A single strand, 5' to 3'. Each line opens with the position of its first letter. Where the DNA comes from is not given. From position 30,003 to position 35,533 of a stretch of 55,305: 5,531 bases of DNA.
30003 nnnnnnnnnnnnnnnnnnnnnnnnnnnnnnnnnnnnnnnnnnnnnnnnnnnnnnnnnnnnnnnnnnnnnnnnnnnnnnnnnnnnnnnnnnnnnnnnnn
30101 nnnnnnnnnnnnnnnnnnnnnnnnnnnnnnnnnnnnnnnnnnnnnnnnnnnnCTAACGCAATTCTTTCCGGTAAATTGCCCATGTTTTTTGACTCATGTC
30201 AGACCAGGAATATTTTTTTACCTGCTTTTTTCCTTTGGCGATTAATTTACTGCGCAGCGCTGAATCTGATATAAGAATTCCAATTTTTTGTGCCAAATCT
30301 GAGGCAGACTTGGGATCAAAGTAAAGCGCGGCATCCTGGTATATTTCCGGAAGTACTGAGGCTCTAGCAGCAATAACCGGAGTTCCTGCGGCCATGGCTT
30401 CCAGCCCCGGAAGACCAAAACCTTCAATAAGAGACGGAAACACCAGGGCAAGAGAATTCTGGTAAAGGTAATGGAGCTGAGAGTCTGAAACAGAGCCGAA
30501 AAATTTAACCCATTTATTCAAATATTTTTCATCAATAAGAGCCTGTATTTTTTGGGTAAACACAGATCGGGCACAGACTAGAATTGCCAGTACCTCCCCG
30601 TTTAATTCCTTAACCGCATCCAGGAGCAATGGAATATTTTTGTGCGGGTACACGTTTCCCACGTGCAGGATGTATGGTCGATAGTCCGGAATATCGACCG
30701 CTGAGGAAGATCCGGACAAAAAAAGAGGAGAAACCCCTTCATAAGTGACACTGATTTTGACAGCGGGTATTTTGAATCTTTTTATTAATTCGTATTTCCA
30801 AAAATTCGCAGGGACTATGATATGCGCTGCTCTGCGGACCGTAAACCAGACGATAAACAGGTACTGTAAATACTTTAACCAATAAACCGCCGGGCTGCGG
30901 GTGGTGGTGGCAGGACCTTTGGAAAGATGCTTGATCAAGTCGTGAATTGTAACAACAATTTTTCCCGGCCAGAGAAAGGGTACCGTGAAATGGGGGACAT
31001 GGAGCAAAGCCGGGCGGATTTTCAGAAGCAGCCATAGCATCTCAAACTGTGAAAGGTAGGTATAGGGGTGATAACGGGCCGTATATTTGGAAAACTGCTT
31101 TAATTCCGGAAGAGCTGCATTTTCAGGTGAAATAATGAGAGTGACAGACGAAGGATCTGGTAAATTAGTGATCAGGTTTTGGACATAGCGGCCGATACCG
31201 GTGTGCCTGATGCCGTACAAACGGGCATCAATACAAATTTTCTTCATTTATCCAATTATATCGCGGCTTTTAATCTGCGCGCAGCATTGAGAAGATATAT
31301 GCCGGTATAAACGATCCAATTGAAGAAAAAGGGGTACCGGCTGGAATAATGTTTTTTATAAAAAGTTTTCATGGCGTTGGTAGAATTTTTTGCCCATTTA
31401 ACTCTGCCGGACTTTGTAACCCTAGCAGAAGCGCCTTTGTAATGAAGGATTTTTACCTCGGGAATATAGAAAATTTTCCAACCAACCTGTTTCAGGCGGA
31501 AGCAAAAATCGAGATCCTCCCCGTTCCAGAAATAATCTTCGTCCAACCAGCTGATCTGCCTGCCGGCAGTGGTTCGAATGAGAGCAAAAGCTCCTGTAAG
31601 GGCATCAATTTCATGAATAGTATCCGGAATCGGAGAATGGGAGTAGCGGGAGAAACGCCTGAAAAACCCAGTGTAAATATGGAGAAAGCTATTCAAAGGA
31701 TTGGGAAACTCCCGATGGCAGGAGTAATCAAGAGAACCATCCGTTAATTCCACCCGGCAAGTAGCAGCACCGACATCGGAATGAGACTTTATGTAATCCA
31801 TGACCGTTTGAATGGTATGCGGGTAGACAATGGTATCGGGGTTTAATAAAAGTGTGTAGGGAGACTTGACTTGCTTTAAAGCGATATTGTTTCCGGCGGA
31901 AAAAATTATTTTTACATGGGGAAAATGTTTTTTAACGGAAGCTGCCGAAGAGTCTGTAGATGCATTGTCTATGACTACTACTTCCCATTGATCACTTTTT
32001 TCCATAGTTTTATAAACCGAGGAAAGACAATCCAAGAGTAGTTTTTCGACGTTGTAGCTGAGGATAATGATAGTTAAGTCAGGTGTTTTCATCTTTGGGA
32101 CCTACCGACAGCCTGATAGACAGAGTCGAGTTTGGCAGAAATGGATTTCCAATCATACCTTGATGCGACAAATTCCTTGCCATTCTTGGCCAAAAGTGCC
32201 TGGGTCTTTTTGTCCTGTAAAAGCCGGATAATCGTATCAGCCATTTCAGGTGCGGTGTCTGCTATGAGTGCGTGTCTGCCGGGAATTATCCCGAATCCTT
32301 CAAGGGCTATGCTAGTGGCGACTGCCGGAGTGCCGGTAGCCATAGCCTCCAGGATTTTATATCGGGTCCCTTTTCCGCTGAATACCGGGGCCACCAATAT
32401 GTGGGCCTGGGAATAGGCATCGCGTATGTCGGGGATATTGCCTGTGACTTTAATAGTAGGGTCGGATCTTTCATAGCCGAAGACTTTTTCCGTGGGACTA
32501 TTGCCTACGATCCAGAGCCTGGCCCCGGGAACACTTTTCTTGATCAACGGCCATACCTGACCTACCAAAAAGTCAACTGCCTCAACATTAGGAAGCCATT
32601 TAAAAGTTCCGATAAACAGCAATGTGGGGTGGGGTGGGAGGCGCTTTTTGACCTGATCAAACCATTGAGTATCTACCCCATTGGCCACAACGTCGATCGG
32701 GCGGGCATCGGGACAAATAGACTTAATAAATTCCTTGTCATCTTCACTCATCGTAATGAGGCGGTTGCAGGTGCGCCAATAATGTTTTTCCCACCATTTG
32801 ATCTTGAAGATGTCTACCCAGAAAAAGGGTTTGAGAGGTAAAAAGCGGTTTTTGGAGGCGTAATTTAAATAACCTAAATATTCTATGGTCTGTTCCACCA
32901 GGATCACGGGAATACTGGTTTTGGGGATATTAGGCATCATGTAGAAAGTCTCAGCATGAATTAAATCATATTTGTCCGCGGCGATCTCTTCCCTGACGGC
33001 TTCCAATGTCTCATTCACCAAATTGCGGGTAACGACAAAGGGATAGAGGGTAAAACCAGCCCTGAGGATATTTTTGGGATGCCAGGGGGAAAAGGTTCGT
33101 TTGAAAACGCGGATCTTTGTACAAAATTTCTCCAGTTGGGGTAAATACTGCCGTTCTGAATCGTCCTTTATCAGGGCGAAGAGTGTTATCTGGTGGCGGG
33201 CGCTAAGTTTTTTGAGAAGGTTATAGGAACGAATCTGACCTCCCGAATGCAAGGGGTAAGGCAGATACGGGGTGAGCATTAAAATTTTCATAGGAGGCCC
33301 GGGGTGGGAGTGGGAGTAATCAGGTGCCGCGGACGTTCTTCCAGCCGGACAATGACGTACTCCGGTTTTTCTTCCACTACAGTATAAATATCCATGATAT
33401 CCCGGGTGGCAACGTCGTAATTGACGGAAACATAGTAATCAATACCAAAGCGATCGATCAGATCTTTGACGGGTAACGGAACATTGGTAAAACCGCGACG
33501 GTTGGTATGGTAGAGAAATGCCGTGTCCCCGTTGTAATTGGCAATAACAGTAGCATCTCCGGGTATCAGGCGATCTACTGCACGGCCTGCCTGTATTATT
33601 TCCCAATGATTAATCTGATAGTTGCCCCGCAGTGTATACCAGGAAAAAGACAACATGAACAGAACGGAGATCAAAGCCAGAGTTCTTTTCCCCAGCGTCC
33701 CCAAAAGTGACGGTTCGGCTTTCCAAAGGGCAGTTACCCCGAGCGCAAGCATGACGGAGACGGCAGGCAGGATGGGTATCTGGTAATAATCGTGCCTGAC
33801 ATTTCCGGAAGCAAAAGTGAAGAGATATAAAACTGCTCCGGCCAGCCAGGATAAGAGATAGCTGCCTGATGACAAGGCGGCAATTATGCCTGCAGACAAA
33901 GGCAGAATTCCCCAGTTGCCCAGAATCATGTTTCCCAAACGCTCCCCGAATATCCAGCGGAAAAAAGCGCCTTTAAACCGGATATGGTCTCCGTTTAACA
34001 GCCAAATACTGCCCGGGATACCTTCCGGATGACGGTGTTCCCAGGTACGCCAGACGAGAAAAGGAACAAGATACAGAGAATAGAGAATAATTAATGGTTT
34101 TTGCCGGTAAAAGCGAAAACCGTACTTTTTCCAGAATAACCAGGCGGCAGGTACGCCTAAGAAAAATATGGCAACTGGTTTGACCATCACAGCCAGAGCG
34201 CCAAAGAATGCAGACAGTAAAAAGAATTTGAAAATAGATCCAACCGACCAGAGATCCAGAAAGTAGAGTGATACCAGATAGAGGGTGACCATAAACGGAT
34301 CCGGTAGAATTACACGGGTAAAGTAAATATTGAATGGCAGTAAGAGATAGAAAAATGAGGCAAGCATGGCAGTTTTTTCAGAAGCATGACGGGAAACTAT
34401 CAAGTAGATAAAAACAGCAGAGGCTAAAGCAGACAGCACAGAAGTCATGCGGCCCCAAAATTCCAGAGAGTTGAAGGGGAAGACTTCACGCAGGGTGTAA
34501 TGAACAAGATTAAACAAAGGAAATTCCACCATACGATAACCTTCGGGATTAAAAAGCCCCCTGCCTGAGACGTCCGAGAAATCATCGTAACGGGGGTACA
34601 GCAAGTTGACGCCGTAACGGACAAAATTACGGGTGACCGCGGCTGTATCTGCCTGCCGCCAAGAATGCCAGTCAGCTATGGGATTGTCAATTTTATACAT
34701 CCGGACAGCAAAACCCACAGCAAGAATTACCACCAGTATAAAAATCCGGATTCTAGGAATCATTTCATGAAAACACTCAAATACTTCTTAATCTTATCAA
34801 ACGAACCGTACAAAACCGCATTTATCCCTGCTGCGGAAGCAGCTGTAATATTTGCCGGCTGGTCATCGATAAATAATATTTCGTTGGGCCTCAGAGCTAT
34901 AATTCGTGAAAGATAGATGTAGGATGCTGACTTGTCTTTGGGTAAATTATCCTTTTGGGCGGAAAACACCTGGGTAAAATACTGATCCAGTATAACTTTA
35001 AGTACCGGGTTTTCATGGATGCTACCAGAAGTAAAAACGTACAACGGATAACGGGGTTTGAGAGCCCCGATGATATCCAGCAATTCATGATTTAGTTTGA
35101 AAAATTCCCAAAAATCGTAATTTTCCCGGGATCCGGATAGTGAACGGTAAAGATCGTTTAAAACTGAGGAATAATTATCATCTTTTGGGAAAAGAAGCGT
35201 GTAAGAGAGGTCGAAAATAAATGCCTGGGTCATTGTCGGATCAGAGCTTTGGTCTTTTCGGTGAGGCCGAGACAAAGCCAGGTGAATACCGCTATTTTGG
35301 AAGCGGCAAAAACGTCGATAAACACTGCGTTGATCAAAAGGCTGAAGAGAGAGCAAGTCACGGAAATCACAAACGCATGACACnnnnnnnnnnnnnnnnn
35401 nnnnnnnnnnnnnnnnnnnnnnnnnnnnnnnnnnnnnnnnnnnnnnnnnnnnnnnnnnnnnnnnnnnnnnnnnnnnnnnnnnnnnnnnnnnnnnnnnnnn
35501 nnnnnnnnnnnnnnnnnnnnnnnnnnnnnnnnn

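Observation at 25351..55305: A 30-kb envelope-glycan supercluster combining a Wzx/Wzy-type pathway with an expansion of GT-C membrane glycosyltransferases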

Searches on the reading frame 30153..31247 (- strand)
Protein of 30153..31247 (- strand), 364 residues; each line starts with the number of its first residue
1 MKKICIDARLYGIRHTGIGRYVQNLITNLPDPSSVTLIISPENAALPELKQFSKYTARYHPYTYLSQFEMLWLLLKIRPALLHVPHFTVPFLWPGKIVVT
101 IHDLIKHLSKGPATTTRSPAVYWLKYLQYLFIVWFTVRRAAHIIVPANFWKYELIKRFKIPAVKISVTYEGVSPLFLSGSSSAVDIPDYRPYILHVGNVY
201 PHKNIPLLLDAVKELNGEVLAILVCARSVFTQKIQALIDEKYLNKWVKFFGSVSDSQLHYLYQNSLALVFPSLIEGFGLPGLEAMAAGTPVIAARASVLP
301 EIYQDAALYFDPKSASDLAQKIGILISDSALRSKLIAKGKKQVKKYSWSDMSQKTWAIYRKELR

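Call 5: search_protein_families(library=pfam, proteins=[window:30153-31247:-], max_evalue=0.01)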
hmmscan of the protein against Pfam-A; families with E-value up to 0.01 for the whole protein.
window:30153-31247:- (364 aa): 6 families
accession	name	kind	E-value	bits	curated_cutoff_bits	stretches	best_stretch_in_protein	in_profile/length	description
PF00534.26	Glycos_transf_1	-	1.6e-31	109.6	26.4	1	185-342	10-172/172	Glycosyl transferases group 1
PF13692.12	Glyco_trans_1_4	-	1.9e-22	80.5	27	1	190-328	1-142/142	Glycosyl transferases group 1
PF13439.12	Glyco_transf_4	-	4e-12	46.9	28.5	1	17-173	3-167/170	Glycosyltransferase Family 4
PF20706.3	GT4-conflict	-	1.3e-07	31.4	26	1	256-298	273-315/385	Family 4 Glycosyltransferase in conflict systems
PF13524.12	Glyco_trans_1_2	-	4.9e-06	27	25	1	251-346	33-133/144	Glycosyl transferase-like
PF13579.12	Glyco_trans_4_4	-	0.0004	21.2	29.7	1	16-168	1-155/158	Glycosyl transferase 4-like domain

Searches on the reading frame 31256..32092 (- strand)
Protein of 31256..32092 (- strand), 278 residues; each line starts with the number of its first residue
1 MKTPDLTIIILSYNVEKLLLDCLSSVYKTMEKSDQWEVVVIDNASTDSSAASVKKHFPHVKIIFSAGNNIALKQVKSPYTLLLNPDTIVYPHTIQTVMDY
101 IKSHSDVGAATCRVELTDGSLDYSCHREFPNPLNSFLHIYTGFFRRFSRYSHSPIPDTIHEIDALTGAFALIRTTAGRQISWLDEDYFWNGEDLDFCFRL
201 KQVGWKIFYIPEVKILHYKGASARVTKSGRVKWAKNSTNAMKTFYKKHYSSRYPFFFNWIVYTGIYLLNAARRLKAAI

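Call 5: search_protein_families(library=pfam, proteins=[window:31256-32092:-], max_evalue=0.01)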
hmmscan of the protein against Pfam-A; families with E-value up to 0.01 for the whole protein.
window:31256-32092:- (278 aa): 3 families
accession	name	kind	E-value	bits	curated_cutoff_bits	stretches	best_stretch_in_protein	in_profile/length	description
PF00535.33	Glycos_transf_2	-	9e-19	68.5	23.3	1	7-144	1-140/168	Glycosyl transferase family 2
PF13641.12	Glyco_tranf_2_3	-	2.8e-17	63.9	27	1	4-234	1-228/230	Glycosyltransferase like family 2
PF13632.12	Glyco_trans_2_3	-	1e-07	32.4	27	1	119-236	26-142/198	Glycosyl transferase family group 2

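Call 42: search_protein_families(library=ncbifam, proteins=[window:31256-32092:-], max_evalue=0.001)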
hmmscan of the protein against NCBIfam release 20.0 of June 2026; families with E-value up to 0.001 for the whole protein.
window:31256-32092:- (278 aa): 12 families
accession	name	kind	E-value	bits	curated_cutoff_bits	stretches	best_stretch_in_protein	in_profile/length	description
NF038302.1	EPS_HpsE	equivalog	1.5e-14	53.7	300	1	5-115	2-125/307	hormogonium polysaccharide biosynthesis glycosyltransferase HpsE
TIGR03111.1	glyc2_xrt_Gpos1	hypoth_equivalog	5.4e-10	38.7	363.95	1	2-263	47-312/439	TIGR03111 family XrtG-associated glycosyltransferase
TIGR03937.1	PgaC_IcaA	equivalog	6e-10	38.6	422.3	1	3-112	44-161/407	poly-beta-1,6-N-acetyl-D-glucosamine synthase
NF007482.0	PRK10073.1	equivalog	1.2e-09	37.7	423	1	2-115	4-123/334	glycosyltransferase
TIGR03965.1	mycofact_glyco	equivalog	2.1e-08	33.5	280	1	179-218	243-281/467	mycofactocin biosynthesis glycosyltransferase MftF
NF047683.1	TeichurnBiosyTuaG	equivalog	7.3e-08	32.4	400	1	3-105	5-115/252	teichuronic acid biosynthesis protein TuaG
TIGR01556.1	rhamnosyltran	subfamily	1.2e-07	31.2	200.55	1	158-232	141-215/281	rhamnosyltransferase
NF038299.1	EPS_HpsN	equivalog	1.6e-07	30.6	425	0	192-249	195-247/317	hormogonium polysaccharide biosynthesis glycosyltransferase HpsN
TIGR04195.1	S_glycosyl_SunS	equivalog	2.1e-07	30.1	350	1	2-65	55-113/421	SunS family peptide S-glycosyltransferase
NF041875.1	EPS_EpsD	equivalog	6e-07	29.2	370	1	6-220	1-209/325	exopolysaccharide biosynthesis glycosyltransferase EpsD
TIGR04440.1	glyco_TIGR04440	domain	6.5e-05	22.8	70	1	6-129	2-135/215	TIGR00180 family glycosyltransferase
TIGR04283.1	glyco_like_mftF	equivalog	0.00015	21.5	182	0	6-114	1-111/221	TIGR04283 family arsenosugar biosynthesis glycosyltransferase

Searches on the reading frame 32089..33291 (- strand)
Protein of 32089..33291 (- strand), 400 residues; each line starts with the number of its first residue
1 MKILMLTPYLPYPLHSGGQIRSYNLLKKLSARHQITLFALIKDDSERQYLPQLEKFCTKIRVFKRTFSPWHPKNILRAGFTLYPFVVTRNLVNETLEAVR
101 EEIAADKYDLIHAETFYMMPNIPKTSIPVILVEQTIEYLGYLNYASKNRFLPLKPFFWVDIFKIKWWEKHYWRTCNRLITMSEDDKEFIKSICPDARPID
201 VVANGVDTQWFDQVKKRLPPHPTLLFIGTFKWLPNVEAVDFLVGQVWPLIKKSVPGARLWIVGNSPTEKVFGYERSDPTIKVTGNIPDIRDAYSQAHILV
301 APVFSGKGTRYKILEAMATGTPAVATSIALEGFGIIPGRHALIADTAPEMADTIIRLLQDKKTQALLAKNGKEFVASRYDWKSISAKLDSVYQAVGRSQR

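Call 5: search_protein_families(library=pfam, proteins=[window:32089-33291:-], max_evalue=0.01)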
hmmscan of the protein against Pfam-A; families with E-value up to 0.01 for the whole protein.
window:32089-33291:- (400 aa): 5 families
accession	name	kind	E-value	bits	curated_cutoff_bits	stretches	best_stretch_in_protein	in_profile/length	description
PF13692.12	Glyco_trans_1_4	-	8.9e-26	91.3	27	1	222-360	2-142/142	Glycosyl transferases group 1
PF13439.12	Glyco_transf_4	-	3e-12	47.3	28.5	1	17-209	3-169/170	Glycosyltransferase Family 4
PF00534.26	Glycos_transf_1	-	2e-11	44.1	26.4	1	242-373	32-171/172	Glycosyl transferases group 1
PF13524.12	Glyco_trans_1_2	-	2.8e-09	37.5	25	1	252-386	10-140/144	Glycosyl transferase-like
PF13579.12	Glyco_trans_4_4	-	0.0065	17.3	29.7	0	17-205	2-158/158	Glycosyl transferase 4-like domain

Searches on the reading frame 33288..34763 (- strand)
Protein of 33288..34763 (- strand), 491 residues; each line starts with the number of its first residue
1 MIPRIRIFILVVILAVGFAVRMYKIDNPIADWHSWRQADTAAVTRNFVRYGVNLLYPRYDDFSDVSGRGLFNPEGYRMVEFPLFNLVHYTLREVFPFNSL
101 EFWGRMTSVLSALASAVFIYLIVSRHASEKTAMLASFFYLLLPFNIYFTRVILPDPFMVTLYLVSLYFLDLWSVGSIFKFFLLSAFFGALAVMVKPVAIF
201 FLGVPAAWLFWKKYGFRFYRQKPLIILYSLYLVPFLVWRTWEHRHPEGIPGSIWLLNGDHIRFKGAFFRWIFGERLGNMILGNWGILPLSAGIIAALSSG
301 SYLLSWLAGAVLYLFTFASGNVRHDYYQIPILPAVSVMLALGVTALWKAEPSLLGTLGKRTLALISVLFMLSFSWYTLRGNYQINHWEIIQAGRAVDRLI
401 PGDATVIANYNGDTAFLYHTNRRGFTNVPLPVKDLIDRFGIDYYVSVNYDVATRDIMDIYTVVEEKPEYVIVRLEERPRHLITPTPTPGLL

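Call 5: search_protein_families(library=pfam, proteins=[window:33288-34763:-], max_evalue=0.01)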
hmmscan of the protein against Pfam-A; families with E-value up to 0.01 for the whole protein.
window:33288-34763:- (491 aa): 1 family
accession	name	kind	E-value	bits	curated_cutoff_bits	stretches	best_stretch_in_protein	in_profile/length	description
PF13231.12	PMT_2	-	4.6e-07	30.6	26.1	1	98-238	18-160/160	Dolichyl-phosphate-mannose-protein mannosyltransferase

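Call 9: search_protein_families(library=ncbifam, proteins=[window:33288-34763:-], max_evalue=0.1)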
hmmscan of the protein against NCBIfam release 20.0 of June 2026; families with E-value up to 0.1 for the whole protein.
window:33288-34763:- (491 aa): 0 families

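Call 29: search_solved_structures(query=A2, max_evalue=10, show_alignments=1)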
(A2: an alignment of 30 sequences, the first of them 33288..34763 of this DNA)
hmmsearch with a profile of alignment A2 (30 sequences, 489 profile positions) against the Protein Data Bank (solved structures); distinct sequences matched with E-value up to 10: 1.
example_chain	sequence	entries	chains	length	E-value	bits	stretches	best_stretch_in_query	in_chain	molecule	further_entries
4ebr_A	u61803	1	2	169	1.1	11.1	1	218-262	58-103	Ubiquitin-like-conjugating enzyme ATG10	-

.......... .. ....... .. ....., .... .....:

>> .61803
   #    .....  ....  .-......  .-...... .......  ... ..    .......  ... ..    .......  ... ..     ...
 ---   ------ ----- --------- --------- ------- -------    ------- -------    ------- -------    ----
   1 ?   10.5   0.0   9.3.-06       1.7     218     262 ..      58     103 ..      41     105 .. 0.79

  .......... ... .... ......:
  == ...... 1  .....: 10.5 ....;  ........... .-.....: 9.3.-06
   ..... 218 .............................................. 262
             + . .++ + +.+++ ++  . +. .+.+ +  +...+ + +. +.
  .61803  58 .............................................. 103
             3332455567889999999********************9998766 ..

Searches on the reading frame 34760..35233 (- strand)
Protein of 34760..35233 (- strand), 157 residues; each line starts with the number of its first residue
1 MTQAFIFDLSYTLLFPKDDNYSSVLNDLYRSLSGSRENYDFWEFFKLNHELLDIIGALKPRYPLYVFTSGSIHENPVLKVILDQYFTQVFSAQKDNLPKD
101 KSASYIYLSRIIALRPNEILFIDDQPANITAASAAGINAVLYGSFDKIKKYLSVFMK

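Call 61: search_protein_families(library=ncbifam, proteins=[window:34760-35233:-], max_evalue=0.0001)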
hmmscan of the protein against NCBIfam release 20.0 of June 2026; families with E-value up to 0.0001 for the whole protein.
window:34760-35233:- (157 aa): 6 families
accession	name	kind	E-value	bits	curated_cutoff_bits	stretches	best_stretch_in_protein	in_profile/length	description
TIGR01509.1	HAD-SF-IA-v3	subfamily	3.8e-08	33.7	29.4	1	74-142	88-154/154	HAD-IA family hydrolase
TIGR02254.1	YjjG_YfnB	equivalog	1.3e-06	28.1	159.9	1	23-148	70-202/223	YjjG family noncanonical pyrimidine nucleotidase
TIGR01993.1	Pyr-5-nucltdase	equivalog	2.9e-06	27.2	142.9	1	46-141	84-182/183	pyrimidine 5'-nucleotidase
TIGR01681.1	HAD-SF-IIIC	subfamily_domain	1.7e-05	25.6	35.75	1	6-131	4-127/132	HAD-IIIC family phosphatase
TIGR02247.1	HAD-1A3-hyp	subfamily_domain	1.7e-05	24.6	125.4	1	72-148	125-201/211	epoxide hydrolase N-terminal domain-like phosphatase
NF009695.0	PRK13222.1-2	equivalog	2.3e-05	24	225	1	71-140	121-191/226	phosphoglycolate phosphatase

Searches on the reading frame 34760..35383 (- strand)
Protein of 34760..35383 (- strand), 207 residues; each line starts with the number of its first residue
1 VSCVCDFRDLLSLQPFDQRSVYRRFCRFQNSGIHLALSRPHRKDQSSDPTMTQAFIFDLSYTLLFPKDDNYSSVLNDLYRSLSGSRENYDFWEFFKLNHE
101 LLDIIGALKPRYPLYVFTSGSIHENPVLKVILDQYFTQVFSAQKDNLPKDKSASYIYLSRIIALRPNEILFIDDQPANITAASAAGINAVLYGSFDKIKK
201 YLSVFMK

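Call 5: search_protein_families(library=pfam, proteins=[window:34760-35383:-], max_evalue=0.01)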
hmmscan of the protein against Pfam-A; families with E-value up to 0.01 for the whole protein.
window:34760-35383:- (207 aa): 2 families
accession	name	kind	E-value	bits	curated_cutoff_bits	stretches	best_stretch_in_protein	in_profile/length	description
PF00702.32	Hydrolase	-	1.7e-06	29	26.4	1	95-186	97-191/191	haloacid dehalogenase-like hydrolase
PF13419.12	HAD_2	-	4.2e-05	24.2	23.8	1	101-190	84-176/178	Haloacid dehalogenase-like hydrolase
